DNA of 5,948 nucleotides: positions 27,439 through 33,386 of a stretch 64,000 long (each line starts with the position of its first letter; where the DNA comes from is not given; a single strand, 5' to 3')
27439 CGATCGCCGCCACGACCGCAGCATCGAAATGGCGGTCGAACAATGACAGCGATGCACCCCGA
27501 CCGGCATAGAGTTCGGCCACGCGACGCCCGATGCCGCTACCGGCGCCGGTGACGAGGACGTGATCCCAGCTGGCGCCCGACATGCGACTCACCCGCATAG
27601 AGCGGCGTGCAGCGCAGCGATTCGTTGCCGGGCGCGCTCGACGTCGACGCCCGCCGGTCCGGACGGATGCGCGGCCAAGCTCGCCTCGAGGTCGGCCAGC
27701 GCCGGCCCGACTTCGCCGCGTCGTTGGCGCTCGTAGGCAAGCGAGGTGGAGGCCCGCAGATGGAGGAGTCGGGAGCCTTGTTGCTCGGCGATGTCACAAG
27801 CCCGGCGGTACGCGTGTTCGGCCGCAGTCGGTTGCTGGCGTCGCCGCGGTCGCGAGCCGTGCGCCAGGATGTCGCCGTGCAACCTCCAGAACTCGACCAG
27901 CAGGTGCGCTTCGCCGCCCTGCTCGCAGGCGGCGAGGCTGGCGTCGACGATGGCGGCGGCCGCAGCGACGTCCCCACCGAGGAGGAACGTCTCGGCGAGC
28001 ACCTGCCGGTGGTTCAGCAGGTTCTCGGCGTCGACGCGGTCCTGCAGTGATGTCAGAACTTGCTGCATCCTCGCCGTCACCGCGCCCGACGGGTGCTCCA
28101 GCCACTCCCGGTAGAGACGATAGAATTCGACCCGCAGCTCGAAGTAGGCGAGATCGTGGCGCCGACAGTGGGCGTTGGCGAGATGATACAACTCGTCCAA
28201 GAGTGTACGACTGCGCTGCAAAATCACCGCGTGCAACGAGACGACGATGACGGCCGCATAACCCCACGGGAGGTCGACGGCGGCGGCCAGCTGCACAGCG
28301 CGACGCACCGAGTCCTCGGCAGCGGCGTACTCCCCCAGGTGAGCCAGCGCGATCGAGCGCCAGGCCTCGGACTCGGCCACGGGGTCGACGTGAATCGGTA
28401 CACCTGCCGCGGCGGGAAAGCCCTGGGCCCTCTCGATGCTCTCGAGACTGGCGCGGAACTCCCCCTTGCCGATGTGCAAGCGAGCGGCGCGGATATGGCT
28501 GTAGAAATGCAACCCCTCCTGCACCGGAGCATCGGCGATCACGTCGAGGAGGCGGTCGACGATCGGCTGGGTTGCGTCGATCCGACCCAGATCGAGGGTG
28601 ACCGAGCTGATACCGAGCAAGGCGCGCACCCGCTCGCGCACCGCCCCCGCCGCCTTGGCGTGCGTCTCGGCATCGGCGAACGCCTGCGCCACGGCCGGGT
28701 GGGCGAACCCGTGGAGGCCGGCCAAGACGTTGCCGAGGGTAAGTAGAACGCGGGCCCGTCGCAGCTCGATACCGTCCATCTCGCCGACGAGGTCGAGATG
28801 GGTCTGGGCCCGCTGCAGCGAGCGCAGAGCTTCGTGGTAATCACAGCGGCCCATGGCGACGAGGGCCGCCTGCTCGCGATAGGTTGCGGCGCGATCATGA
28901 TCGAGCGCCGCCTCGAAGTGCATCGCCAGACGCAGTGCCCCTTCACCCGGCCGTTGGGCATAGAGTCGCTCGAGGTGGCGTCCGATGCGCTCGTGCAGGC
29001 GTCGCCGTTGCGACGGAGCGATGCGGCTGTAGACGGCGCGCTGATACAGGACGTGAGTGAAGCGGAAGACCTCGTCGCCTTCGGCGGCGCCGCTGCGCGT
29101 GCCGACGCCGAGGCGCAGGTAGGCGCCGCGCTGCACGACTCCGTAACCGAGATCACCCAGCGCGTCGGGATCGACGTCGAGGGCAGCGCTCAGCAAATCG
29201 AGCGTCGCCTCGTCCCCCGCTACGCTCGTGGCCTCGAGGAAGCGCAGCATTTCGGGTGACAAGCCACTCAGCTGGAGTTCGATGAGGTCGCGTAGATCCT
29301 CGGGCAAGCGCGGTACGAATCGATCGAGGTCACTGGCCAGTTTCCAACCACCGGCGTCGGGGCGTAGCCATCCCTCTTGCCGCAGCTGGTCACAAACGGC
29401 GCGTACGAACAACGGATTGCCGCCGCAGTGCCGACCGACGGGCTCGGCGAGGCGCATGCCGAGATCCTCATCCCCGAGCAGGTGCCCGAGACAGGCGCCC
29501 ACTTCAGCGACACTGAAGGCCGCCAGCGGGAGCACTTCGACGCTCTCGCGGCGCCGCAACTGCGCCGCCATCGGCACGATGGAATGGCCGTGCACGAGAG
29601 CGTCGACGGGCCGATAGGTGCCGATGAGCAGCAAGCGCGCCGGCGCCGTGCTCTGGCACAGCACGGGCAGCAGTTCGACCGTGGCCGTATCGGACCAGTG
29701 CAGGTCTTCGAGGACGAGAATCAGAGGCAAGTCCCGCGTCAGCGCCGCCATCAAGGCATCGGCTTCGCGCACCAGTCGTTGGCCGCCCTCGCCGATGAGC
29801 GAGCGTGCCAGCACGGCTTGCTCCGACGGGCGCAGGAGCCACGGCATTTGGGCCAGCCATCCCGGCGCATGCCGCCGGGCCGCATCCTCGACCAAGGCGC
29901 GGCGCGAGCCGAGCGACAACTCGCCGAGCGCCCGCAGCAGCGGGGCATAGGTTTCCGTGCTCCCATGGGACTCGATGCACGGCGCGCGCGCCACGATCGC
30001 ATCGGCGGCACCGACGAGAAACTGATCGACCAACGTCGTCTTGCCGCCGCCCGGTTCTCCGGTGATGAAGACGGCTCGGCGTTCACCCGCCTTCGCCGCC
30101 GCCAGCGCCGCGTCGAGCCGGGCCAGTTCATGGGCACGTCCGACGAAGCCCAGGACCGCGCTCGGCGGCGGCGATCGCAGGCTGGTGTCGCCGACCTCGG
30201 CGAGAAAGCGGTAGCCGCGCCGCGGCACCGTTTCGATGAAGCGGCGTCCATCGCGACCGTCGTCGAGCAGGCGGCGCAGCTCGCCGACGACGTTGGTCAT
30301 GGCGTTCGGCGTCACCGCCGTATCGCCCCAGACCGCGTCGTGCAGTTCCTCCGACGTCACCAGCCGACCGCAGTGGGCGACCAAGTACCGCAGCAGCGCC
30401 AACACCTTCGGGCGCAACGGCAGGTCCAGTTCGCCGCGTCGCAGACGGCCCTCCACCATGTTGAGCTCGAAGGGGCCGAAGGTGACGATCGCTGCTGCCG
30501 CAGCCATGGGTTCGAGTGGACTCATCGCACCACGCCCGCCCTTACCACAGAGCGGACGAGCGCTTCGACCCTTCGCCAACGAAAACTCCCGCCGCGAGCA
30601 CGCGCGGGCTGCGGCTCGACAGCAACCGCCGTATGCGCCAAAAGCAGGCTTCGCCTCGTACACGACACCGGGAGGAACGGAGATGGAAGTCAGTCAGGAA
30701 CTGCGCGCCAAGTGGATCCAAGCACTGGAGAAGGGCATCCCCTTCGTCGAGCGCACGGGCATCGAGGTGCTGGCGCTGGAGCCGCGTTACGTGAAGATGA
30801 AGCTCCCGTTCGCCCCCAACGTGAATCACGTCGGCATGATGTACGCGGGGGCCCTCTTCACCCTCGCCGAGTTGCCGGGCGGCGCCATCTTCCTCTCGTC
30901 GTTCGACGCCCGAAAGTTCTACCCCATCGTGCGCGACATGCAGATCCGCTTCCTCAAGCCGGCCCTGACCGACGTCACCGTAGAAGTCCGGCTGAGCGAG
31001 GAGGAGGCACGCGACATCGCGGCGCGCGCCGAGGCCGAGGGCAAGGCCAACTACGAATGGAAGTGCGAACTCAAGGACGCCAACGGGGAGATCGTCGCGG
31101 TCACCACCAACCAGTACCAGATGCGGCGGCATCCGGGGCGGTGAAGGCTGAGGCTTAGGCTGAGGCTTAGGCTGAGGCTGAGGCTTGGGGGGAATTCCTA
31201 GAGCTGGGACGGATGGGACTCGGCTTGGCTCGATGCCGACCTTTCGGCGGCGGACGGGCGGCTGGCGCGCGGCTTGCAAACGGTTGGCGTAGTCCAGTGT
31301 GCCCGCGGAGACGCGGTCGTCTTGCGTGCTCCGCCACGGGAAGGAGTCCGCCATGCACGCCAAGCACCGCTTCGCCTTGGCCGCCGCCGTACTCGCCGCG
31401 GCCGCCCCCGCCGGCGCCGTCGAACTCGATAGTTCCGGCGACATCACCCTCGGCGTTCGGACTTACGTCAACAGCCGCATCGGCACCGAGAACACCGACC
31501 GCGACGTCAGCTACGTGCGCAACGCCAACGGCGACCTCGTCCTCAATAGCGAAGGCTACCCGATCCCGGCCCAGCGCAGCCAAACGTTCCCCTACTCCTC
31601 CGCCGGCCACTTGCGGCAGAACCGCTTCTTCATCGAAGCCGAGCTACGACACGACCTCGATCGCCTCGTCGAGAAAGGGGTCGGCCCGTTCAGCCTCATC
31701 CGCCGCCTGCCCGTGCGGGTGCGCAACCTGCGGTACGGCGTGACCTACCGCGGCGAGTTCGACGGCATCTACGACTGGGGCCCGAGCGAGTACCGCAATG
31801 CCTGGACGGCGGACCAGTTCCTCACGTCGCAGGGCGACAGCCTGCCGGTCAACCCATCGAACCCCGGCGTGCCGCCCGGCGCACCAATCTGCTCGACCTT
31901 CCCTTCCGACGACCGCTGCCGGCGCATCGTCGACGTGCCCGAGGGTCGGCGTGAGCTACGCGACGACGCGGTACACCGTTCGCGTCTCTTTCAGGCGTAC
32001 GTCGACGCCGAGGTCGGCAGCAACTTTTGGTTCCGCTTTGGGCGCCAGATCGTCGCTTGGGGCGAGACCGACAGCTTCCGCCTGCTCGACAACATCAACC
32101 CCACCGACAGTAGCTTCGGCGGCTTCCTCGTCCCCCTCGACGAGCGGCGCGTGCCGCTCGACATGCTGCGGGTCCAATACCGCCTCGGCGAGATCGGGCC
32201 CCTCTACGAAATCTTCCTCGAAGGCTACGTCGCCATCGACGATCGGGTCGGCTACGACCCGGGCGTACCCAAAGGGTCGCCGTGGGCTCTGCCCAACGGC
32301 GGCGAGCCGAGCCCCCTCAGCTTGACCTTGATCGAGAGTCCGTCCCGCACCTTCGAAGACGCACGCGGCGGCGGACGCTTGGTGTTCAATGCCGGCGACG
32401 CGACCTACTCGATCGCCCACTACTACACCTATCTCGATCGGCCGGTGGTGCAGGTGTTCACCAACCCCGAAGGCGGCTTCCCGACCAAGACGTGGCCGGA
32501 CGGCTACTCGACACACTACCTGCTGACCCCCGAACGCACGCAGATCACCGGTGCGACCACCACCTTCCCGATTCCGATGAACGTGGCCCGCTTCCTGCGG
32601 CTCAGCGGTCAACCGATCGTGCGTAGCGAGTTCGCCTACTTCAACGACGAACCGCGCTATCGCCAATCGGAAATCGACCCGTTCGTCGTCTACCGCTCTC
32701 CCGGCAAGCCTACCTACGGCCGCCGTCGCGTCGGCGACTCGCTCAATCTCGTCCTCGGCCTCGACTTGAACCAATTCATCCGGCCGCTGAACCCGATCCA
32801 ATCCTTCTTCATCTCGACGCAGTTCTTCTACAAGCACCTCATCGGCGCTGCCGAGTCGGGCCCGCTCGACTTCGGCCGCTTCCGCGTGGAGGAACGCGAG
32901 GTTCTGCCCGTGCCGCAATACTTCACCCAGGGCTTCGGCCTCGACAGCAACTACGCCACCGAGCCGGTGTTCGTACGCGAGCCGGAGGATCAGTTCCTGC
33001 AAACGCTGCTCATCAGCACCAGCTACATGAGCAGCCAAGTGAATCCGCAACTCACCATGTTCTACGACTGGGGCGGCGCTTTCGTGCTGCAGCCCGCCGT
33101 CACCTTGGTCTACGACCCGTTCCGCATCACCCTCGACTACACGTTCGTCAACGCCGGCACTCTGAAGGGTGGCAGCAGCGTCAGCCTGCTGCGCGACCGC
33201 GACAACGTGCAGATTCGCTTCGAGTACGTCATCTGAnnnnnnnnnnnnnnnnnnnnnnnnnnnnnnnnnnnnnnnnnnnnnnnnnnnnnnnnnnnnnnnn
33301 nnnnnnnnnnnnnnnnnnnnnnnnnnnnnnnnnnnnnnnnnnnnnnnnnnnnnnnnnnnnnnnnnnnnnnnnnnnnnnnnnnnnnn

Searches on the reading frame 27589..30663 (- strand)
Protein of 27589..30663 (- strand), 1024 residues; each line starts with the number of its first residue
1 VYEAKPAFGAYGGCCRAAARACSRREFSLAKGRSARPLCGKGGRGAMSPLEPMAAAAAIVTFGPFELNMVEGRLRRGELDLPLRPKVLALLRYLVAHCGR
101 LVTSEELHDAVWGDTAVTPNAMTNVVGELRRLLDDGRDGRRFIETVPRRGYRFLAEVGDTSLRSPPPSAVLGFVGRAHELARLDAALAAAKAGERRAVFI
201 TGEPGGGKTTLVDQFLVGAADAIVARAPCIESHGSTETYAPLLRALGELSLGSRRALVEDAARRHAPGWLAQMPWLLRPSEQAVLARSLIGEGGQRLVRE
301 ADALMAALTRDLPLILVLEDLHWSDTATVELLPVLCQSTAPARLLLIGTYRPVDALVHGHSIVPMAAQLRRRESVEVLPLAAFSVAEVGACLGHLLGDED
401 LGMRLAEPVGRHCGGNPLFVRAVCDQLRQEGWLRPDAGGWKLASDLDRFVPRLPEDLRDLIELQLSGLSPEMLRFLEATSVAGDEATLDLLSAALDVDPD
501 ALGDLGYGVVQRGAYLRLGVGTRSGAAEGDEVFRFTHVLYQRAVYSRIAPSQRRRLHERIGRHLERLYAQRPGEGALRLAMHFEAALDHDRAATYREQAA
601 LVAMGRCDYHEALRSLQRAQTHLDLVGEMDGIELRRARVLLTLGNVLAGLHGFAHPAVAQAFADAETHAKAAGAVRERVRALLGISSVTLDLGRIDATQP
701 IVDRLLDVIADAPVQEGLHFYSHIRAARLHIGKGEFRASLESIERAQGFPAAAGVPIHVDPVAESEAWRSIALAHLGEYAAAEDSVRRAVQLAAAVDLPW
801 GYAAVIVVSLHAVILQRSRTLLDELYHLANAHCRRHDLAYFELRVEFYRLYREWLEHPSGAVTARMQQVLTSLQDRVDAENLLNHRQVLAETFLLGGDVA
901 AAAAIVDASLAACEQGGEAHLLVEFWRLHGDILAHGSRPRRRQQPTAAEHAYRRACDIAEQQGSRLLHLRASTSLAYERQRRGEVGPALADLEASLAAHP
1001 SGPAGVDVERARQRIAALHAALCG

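Call 74: search_protein_families(library=pfam, proteins=[window:27589-30663:-], max_evalue=0.00001)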
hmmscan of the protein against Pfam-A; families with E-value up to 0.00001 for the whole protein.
window:27589-30663:- (1024 aa): 3 families
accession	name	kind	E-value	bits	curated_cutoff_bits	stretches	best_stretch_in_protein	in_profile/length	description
PF13191.12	AAA_16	-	8.6e-23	82.1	32.6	1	173-347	2-167/167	AAA ATPase domain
PF00486.34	Trans_reg_C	-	7e-15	55.3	26.2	1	81-153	4-77/77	Transcriptional regulatory protein, C terminal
PF13401.12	AAA_22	-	4.4e-06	27.5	27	0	194-350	4-124/130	AAA domain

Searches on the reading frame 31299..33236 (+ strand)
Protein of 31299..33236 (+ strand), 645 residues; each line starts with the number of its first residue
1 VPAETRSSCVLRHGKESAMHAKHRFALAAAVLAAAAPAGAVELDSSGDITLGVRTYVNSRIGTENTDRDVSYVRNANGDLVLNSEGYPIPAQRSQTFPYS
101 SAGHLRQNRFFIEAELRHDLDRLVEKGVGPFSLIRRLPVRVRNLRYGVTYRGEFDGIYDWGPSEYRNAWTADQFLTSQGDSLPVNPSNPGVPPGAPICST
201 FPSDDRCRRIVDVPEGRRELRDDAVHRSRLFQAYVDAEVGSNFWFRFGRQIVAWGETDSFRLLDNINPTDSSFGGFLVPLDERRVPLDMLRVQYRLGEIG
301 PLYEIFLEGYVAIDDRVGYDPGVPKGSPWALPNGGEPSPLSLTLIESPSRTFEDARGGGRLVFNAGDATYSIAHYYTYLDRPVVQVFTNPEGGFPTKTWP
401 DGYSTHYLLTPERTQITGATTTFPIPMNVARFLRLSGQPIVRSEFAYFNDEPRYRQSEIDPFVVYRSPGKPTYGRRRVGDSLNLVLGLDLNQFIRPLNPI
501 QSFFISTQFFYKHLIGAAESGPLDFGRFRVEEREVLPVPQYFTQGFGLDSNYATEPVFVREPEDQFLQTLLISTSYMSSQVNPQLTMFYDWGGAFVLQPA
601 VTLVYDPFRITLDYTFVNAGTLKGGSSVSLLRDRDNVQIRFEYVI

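Call 74: search_protein_families(library=pfam, proteins=[window:31299-33236:+], max_evalue=0.00001)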
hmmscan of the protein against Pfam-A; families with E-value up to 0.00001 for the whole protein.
window:31299-33236:+ (645 aa): 1 family
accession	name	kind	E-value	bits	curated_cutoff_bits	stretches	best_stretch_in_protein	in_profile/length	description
PF06980.17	DUF1302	-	2.1e-21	77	23.2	1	24-298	4-219/541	Protein of unknown function (DUF1302)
